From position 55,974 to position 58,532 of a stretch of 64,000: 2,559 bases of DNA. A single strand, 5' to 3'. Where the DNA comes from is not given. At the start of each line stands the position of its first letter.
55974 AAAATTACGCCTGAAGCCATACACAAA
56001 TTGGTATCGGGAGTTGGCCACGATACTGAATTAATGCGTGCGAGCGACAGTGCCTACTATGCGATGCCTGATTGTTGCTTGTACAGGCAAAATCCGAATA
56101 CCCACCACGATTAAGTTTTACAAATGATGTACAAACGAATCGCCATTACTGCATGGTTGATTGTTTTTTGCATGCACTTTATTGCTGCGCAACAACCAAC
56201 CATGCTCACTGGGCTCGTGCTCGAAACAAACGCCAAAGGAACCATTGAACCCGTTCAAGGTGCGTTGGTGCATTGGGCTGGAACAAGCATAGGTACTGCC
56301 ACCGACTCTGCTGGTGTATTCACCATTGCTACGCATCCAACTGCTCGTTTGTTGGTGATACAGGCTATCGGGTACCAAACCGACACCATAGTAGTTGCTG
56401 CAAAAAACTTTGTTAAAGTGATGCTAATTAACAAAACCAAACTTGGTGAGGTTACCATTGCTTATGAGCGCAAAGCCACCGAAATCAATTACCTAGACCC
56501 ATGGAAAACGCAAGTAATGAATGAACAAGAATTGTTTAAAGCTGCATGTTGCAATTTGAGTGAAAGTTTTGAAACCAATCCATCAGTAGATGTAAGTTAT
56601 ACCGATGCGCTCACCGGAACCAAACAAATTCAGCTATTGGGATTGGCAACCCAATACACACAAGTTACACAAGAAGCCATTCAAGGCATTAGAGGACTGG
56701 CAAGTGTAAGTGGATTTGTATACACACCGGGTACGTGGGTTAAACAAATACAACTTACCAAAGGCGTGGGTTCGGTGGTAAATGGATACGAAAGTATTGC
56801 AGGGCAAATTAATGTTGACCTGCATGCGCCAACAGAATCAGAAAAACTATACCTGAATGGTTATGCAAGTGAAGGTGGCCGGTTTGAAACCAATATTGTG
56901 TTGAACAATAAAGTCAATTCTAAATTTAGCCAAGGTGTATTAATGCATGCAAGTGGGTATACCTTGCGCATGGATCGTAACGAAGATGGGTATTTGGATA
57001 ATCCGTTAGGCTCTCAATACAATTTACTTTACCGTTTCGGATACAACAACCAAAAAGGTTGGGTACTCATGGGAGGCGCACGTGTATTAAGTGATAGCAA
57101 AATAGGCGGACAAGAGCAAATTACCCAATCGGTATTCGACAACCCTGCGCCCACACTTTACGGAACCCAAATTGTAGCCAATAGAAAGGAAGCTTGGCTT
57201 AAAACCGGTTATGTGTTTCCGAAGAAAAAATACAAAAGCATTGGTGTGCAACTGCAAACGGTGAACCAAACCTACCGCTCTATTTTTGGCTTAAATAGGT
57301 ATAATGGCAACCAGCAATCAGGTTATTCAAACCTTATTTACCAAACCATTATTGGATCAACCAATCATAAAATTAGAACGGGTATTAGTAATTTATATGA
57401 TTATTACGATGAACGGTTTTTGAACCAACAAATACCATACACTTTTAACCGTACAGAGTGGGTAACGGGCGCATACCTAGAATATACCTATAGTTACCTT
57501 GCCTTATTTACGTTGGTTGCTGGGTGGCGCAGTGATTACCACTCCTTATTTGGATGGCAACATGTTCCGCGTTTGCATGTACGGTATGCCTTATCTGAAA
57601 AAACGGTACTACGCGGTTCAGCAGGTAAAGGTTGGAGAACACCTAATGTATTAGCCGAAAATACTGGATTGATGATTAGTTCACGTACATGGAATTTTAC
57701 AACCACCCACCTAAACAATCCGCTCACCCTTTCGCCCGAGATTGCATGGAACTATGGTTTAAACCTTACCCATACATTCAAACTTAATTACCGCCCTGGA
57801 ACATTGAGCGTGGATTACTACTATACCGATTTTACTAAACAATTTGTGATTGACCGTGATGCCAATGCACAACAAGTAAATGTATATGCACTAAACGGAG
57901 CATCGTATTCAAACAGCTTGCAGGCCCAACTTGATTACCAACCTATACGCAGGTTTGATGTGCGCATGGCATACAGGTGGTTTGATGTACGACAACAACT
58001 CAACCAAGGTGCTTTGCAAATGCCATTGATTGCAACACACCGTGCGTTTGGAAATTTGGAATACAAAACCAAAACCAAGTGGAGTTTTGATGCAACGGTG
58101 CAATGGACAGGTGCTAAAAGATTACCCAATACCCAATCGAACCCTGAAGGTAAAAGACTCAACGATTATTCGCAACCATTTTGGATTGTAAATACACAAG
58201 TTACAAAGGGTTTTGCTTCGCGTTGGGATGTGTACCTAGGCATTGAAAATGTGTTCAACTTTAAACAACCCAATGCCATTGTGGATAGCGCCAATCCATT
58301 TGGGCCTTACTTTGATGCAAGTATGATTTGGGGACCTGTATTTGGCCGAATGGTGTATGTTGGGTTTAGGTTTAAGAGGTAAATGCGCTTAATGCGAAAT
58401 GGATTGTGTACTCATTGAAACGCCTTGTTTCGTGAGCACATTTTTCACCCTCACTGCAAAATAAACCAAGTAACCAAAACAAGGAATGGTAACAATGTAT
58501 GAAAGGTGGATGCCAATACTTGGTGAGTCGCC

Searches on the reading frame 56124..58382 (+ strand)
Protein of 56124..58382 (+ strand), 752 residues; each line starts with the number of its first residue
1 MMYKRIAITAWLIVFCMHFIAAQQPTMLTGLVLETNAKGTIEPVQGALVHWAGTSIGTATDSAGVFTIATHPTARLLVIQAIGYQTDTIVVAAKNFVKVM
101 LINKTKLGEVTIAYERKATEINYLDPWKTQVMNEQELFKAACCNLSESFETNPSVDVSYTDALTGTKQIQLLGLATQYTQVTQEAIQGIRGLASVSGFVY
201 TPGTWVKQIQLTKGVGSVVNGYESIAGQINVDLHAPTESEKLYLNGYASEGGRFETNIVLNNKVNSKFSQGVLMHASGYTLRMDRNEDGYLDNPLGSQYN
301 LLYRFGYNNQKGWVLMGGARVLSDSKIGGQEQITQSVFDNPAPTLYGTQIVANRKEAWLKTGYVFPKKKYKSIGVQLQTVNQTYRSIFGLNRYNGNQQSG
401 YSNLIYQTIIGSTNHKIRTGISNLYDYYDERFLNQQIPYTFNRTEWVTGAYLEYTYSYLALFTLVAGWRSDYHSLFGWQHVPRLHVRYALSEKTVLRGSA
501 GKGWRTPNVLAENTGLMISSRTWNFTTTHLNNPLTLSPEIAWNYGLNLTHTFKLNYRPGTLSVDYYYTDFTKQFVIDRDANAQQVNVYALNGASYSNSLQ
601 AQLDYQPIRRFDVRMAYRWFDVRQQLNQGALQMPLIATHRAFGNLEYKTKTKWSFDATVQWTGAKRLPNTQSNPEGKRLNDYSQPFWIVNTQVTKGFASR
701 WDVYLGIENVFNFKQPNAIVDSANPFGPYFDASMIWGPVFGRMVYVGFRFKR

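Call 65: search_protein_families(library=pfam, proteins=[window:56124-58382:+])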
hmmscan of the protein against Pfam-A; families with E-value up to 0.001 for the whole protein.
window:56124-58382:+ (752 aa): 3 families
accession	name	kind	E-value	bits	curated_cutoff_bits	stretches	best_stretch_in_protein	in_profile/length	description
PF00593.30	TonB_dep_Rec_b-barrel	-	2e-21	77.8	27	1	261-710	31-436/436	TonB dependent receptor-like, beta-barrel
PF13715.12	CarbopepD_reg_2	-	3.3e-10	40.3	32.2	1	38-101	8-76/88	CarboxypepD_reg-like domain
PF13620.12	CarboxypepD_reg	-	3.7e-05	24.4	32.3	1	42-92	12-70/82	Carboxypeptidase regulatory-like domain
